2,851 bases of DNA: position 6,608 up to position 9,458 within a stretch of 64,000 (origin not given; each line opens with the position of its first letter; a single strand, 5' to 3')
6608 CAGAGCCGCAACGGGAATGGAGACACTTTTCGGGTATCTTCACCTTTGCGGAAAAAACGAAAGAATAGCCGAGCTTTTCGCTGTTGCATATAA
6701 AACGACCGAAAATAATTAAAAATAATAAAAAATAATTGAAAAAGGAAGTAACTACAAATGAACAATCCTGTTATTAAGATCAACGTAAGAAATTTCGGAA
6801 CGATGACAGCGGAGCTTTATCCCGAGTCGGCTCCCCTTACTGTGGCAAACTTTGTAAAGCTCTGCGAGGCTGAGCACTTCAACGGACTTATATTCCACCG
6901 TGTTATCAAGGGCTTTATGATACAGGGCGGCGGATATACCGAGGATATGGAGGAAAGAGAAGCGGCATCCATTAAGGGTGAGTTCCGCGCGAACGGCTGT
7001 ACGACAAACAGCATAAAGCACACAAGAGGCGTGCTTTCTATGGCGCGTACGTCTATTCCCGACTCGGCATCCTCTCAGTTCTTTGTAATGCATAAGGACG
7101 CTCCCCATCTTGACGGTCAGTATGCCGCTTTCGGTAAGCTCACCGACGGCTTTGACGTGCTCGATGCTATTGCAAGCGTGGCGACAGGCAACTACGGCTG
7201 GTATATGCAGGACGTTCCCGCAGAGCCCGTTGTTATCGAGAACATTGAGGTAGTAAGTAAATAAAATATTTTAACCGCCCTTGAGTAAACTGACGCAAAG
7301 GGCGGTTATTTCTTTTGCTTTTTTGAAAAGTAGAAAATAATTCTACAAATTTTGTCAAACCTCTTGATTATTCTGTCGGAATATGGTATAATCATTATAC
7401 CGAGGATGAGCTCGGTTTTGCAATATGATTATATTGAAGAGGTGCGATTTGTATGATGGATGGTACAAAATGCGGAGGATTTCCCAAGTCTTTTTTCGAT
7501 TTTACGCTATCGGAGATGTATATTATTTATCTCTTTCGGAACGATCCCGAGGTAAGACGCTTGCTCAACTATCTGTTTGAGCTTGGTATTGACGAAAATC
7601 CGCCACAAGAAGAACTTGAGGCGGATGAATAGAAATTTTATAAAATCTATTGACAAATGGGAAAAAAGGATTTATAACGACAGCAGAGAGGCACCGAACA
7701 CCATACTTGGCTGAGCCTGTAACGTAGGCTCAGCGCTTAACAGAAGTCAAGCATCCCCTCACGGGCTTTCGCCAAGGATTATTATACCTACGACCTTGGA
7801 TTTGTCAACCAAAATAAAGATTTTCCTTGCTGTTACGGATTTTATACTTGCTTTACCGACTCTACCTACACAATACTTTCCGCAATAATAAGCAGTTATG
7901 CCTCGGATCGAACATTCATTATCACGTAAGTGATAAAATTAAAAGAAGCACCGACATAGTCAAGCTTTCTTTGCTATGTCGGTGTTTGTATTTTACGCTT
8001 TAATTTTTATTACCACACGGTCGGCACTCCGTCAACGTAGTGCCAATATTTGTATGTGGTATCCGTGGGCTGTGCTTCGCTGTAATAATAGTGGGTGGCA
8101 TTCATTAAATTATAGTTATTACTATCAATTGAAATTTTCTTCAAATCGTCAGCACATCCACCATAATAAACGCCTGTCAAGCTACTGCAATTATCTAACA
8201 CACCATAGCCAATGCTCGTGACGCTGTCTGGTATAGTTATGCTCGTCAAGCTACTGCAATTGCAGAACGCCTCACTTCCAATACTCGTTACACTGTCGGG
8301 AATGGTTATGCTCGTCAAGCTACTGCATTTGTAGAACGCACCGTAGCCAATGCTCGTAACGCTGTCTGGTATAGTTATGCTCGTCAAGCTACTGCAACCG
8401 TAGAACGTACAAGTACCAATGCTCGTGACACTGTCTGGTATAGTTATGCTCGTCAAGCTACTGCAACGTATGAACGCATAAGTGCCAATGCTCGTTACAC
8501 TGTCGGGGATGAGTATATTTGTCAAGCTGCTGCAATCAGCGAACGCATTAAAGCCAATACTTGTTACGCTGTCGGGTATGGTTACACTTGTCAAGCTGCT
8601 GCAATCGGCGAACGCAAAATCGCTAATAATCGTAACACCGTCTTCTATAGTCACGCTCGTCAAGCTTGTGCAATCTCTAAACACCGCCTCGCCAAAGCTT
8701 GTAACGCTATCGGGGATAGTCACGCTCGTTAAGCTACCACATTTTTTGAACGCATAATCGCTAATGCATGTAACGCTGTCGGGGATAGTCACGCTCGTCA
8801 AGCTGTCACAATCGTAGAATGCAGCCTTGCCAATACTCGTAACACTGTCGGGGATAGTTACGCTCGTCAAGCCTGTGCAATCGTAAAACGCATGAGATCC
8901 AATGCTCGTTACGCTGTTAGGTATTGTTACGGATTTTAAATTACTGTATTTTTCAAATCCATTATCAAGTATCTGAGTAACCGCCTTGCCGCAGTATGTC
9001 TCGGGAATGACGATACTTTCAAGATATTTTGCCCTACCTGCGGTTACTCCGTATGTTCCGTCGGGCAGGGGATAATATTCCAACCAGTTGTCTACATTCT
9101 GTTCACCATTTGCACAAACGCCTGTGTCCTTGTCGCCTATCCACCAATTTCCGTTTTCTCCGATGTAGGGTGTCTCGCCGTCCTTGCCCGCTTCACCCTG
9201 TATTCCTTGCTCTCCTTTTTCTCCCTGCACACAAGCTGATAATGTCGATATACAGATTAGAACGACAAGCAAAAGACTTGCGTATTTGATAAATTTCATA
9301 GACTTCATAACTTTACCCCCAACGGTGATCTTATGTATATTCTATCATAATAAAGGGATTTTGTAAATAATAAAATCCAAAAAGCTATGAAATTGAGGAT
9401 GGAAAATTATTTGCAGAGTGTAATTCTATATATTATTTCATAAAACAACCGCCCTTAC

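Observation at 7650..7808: Toxin-less recombined copy of the same module that keeps both convergent promoters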

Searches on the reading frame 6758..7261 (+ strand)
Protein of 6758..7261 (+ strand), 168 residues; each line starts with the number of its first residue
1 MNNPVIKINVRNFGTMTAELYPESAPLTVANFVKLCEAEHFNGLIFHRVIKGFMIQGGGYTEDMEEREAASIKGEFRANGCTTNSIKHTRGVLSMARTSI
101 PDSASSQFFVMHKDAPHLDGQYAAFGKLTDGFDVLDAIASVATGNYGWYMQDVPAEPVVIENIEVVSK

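Call 26: find_encoding_contigs(protein=window:6758-7261:+, flank=3000, max_places=10)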
Protein window:6758-7261:+ (168 aa): 7 contigs read that carry it; 3 places shown.
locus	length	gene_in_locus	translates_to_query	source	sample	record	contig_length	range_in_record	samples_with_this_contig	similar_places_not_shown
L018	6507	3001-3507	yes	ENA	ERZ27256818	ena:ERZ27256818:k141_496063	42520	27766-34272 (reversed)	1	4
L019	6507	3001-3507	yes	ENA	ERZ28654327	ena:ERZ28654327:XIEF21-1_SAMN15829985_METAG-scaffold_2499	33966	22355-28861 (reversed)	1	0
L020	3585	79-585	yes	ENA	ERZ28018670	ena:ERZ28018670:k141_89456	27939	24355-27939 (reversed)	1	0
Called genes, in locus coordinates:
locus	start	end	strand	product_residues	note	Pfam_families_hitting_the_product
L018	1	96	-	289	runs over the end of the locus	PF01256:Carb_kinase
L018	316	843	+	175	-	PF02620:YceD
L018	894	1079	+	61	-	PF01783:Ribosomal_L32p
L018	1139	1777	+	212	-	-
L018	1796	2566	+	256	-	PF00149:Metallophos (weak), PF13277:YmdB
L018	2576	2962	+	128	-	PF00636:Ribonuclease_3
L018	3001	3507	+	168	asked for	PF00160:Pro_isomerase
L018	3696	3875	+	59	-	-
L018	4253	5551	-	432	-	-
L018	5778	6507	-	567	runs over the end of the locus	PF00501:AMP-binding, PF23562:AMP-binding_C_3 (weak)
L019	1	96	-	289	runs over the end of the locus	PF01256:Carb_kinase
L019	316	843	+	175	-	PF02620:YceD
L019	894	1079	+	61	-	PF01783:Ribosomal_L32p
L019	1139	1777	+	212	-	-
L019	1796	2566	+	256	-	PF00149:Metallophos (weak), PF13277:YmdB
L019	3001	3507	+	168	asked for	PF00160:Pro_isomerase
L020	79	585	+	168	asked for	PF00160:Pro_isomerase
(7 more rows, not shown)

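Call 65: list_cluster_members(proteins=[window:6758-7261:+, window:9535-11238:-])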
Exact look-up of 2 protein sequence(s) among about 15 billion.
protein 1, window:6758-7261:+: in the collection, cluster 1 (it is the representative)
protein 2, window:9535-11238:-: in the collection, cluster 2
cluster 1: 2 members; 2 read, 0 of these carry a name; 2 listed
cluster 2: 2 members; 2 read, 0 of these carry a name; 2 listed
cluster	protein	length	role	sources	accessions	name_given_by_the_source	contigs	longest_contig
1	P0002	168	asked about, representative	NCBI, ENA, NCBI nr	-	-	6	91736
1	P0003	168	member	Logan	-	-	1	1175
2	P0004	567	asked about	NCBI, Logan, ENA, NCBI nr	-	-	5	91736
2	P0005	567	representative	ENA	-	-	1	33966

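Call 66: find_encoding_contigs(protein=P0003, flank=3000, max_places=5)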
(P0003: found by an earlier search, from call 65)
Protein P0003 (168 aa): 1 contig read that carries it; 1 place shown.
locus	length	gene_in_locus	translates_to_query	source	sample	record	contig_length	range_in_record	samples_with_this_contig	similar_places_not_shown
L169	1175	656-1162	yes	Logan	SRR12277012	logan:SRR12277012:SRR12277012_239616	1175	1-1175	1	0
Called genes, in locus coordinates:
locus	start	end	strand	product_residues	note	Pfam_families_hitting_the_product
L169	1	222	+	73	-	?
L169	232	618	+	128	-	PF00636:Ribonuclease_3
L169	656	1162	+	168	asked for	PF00160:Pro_isomerase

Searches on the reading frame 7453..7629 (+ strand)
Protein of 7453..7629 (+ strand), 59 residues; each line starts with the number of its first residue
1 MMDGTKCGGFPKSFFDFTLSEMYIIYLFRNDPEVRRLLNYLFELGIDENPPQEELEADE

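Call 25: find_encoding_contigs(protein=window:7453-7629:+, flank=3000, max_places=10)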
Protein window:7453-7629:+ (59 aa): 9 contigs read that carry it; 5 places shown.
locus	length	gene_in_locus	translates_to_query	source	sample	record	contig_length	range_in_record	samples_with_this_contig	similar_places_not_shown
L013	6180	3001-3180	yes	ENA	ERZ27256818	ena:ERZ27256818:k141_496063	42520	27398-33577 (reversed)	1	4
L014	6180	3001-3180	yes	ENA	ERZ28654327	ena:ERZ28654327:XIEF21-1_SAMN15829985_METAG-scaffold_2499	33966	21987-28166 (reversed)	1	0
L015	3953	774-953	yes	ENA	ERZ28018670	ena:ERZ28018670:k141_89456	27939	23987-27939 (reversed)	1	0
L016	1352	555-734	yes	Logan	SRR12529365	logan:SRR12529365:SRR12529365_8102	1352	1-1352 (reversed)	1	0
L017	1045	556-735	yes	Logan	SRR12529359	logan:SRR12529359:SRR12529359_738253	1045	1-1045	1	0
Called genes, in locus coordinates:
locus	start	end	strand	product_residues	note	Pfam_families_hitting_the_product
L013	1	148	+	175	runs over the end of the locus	PF02620:YceD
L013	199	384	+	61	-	PF01783:Ribosomal_L32p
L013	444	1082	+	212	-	-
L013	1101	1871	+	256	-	PF00149:Metallophos (weak), PF13277:YmdB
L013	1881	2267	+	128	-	PF00636:Ribonuclease_3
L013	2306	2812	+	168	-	PF00160:Pro_isomerase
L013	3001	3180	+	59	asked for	-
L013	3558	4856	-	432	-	-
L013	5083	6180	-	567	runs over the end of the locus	PF00501:AMP-binding, PF23562:AMP-binding_C_3 (weak)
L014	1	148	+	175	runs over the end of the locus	PF02620:YceD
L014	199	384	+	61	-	PF01783:Ribosomal_L32p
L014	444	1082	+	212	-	-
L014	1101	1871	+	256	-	PF00149:Metallophos (weak), PF13277:YmdB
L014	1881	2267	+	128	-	PF00636:Ribonuclease_3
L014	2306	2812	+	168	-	PF00160:Pro_isomerase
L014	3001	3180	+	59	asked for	-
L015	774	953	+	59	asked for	-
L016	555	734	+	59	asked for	-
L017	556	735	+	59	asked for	-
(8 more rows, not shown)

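Call 39: search_protein_families(library=pfam, proteins=[window:7453-7629:+], max_evalue=1)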
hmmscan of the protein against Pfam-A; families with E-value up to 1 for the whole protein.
window:7453-7629:+ (59 aa): 0 families

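Call 40: search_protein_families(library=phrogs, proteins=[window:7453-7629:+], max_evalue=1)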
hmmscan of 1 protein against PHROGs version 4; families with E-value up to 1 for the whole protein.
window:7453-7629:+ (59 aa): 0 families

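Call 64: find_homologous_proteins(query=window:7453-7629:+, max_evalue=0.001)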
Query window:7453-7629:+ (59 aa): 1 proteins with E <= 0.001 among 1 candidates.
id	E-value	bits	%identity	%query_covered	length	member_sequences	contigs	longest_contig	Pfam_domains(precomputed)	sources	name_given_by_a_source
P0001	4.1e-33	129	100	100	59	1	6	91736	-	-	-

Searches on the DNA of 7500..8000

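Call 7: search_rna_families(source=window, start=7500, end=8000, threshold=evalue, max_evalue=10)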
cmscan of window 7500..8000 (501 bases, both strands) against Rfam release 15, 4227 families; matches with E-value up to 10: 4.
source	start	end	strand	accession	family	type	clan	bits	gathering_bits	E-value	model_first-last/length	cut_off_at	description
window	7940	7995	+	RF00971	mir-578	Gene; miRNA;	-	17.2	98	2.9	1-84/84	no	mir-578 microRNA precursor family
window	7829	7902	+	RF01839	eeev_FSE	Cis-reg; frameshift_element;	-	16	80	1.6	1-73/73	no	eastern equine encephalitis ribosomal frameshift element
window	7509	7558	+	RF01647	ceN61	Gene; snRNA; snoRNA; CD-box;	-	13.4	60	7.6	1-72/72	no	Caenorhabditis snoRNA ceN61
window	7885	7987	+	RF01822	RsaJ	Gene; sRNA;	-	11.6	100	2.8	1-287/287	no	RNA Staph. aureus A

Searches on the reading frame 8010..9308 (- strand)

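Call 39: search_protein_families(library=pfam, proteins=[window:8010-9308:-], max_evalue=1)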
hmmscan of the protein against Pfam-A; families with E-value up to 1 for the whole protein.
window:8010-9308:- (432 aa): 6 families
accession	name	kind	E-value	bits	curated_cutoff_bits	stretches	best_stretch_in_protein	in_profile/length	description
PF13306.12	LRR_5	-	2.2e-108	357.7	27.7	3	182-308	3-126/127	BspA type Leucine rich repeat region (6 copies)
PF05725.18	FNIP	-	6.7e-11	42.6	21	1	238-274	4-39/44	FNIP Repeat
PF13855.12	LRR_8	-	2e-10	40.7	27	2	294-336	13-56/61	Leucine rich repeat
PF23454.1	Zn_ribbon_Brz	-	0.001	20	27.9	0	165-180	9-24/58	Transcriptional regulator Brz zinc beta ribbon domain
PF00207.28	A2M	-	0.0019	18.5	21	0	240-257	18-35/92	Alpha-2-macroglobulin family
PF01391.23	Collagen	-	0.0047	17.1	27.2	1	28-53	6-31/60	Collagen triple helix repeat (20 copies)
